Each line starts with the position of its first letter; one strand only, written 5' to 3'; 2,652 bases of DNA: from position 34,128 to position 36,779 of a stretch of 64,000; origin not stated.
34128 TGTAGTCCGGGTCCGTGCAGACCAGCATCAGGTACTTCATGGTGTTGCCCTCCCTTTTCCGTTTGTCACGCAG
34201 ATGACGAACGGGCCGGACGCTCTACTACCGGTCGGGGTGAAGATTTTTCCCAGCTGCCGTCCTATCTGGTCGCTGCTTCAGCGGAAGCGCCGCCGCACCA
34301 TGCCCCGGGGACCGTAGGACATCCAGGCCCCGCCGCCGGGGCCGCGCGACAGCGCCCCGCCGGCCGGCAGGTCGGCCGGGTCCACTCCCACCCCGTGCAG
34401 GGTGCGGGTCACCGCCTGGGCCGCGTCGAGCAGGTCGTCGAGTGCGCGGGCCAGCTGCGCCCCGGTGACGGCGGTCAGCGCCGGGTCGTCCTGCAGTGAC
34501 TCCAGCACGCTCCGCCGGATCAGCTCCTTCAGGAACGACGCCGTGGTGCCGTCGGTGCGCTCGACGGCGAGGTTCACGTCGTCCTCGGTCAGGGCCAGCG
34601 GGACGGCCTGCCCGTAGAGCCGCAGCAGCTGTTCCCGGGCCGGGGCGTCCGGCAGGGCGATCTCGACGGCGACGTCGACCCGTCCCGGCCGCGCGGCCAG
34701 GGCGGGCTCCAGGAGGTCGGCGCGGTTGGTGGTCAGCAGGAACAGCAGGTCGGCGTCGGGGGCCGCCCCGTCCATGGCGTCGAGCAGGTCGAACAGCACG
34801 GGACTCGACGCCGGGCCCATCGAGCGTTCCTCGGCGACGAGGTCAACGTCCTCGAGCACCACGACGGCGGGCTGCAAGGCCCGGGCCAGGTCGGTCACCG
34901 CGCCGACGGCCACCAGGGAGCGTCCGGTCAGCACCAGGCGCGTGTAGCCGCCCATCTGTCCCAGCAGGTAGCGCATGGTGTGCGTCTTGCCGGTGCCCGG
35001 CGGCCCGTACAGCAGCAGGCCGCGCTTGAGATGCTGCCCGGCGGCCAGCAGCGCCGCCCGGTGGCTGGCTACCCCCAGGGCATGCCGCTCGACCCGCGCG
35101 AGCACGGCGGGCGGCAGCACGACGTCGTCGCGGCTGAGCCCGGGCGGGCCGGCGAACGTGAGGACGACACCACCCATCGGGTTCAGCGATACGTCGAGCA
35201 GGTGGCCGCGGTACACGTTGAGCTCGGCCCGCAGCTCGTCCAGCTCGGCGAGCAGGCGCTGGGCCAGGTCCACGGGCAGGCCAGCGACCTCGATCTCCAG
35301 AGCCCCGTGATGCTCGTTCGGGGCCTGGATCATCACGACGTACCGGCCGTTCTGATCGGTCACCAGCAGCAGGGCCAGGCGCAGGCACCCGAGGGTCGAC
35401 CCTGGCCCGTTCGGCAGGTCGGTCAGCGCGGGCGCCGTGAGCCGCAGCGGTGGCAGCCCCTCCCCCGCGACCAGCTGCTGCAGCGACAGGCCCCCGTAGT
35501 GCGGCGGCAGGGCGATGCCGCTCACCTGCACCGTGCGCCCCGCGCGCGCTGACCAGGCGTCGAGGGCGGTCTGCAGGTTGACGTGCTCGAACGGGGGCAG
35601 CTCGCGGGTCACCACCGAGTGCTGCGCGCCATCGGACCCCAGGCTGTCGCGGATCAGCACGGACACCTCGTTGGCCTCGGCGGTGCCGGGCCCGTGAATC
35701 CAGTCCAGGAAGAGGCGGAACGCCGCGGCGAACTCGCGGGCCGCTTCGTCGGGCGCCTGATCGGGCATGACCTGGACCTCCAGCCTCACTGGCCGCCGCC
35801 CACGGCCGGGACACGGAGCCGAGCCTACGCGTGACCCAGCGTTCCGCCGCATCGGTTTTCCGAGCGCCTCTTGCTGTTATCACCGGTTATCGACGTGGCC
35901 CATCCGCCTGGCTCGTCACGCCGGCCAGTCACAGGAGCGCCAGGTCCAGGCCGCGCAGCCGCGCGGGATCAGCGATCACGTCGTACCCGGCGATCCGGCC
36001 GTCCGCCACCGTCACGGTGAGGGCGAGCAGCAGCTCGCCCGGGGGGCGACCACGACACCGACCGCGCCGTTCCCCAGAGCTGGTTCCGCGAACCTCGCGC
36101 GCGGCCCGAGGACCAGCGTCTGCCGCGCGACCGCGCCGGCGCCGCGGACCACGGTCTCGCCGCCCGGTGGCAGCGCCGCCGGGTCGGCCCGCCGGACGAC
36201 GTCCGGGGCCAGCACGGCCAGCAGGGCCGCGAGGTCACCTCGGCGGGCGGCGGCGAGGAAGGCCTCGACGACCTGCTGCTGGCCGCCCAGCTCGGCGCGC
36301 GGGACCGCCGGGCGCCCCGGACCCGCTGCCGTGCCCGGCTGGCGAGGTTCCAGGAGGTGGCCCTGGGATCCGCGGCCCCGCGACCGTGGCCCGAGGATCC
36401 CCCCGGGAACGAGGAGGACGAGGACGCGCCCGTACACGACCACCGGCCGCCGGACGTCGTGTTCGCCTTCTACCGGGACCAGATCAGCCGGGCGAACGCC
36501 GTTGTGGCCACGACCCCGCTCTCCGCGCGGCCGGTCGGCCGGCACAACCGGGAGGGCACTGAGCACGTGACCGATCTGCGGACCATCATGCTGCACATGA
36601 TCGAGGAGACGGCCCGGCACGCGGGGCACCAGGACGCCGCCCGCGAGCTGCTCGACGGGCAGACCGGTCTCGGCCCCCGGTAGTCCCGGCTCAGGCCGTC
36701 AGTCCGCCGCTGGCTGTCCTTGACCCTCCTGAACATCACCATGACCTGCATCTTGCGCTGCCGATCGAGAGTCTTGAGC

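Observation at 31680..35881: Perfect 21-bp direct repeat brackets a 4-kb four-gene module beside a truncated integrase-like gene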

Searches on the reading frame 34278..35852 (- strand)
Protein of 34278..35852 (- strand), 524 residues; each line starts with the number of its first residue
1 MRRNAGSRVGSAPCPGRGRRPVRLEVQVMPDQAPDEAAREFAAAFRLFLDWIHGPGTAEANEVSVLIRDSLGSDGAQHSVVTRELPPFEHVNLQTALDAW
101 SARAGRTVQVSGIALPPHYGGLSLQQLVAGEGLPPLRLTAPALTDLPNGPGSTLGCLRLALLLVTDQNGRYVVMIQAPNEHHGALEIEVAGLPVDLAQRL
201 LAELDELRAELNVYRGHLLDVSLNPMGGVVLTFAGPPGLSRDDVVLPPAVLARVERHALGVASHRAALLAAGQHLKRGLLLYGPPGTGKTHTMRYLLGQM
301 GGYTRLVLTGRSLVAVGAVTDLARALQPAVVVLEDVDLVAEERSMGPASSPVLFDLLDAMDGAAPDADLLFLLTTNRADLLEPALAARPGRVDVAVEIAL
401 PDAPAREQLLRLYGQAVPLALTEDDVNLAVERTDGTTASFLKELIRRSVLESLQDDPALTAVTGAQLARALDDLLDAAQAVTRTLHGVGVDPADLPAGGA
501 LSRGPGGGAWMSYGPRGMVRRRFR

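Call 7: search_protein_families(library=pfam, proteins=[window:34278-35852:-], max_evalue=0.01)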
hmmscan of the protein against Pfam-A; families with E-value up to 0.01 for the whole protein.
window:34278-35852:- (524 aa): 5 families
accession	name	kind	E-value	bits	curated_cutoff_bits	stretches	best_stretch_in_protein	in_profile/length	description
PF00004.35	AAA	-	1.2e-16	61.7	21.2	1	279-398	1-129/131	ATPase family associated with various cellular activities (AAA)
PF13086.12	AAA_11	-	0.0014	18.9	27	1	278-300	19-41/257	AAA domain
PF13191.12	AAA_16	-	0.0039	18.1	32.6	0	266-446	14-157/167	AAA ATPase domain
PF07728.20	AAA_5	-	0.0057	17.1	22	0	279-301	2-25/139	AAA domain (dynein-related subfamily)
PF13401.12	AAA_22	-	0.0059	17.4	27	0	276-300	5-29/130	AAA domain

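Call 11: search_protein_families(library=ncbifam, proteins=[window:34278-35768:-], max_evalue=0.01)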
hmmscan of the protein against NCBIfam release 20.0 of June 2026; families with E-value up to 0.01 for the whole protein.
window:34278-35768:- (496 aa): 11 families
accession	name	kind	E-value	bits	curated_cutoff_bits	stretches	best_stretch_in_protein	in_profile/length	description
NF003069.1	PRK03992.1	subfamily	3.2e-21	75.9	500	1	248-448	165-374/379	proteasome-activating nucleotidase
TIGR01241.2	FtsH_fam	equivalog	8.7e-21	74.3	600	1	244-444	191-400/598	ATP-dependent zinc metalloprotease FtsH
TIGR01243.1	CDC48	subfamily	4.9e-20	71.4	802.65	1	247-427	486-675/733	CDC48 family AAA ATPase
TIGR01242.2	TIGR01242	subfamily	9.6e-20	70.9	500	1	248-447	148-356/362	proteasome-activating nucleotidase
NF047747.1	PrtsmActNtasePan2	equivalog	2.5e-17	63.2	700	1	243-446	180-392/397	proteasome-activating nucleotidase Pan2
NF047748.1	PrtsmActNtasePan1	equivalog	3.9e-17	62.4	750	1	246-418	180-363/405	proteasome-activating nucleotidase Pan1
NF008004.0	PRK10733.1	equivalog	7.2e-16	57.3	1008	1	244-422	181-370/644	ATP-dependent zinc metalloprotease FtsH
NF042959.1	IteA_antiphage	equivalog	1.1e-13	51.1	510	1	209-425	87-305/367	anti-phage ATPase IteA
TIGR03689.1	pup_AAA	equivalog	1.4e-11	43.9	504.75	1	295-417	285-403/512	proteasome ATPase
NF041006.2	cell_div_CdvC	equivalog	7.7e-08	31.6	650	1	299-424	198-322/370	cell division protein CdvC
TIGR03420.1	DnaA_homol_Hda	equivalog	0.0085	15.7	194.8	0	243-316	33-107/226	DnaA regulatory inactivator Hda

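Call 31: search_protein_families(library=padloc, proteins=[window:34278-35768:-], max_evalue=0.01)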
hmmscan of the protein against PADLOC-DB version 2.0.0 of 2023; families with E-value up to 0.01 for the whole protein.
window:34278-35768:- (496 aa): 6 families
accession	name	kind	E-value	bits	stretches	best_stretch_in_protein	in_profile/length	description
PDLC02196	IetA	-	8.4e-15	53.1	2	211-269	86-143/374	-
PDLC02195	IetA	-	4.3e-10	37.5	2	235-272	124-161/395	-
PDLC00915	TRIP13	-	1.2e-05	22.9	1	291-384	126-222/302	TRIP13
PDLC04232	IetA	-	0.00018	19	1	214-426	83-302/330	-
PDLC04231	IetA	-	0.001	16.9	1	211-316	81-192/262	-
PDLC04140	mad8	-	0.0029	15.2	1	250-274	29-53/314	mads_8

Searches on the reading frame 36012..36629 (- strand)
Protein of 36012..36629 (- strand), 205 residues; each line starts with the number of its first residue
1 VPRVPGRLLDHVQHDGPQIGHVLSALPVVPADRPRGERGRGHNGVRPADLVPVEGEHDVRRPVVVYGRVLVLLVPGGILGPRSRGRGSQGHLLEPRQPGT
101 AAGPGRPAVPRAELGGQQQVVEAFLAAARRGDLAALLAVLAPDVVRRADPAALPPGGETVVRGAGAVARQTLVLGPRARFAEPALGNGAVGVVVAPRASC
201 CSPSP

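Call 7: search_protein_families(library=pfam, proteins=[window:36012-36629:-], max_evalue=0.01)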
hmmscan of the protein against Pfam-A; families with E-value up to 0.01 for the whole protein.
window:36012-36629:- (205 aa): 1 family
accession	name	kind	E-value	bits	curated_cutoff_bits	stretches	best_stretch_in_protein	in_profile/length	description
PF12680.13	SnoaL_2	-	0.00063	20.8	27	1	121-169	1-41/102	SnoaL-like domain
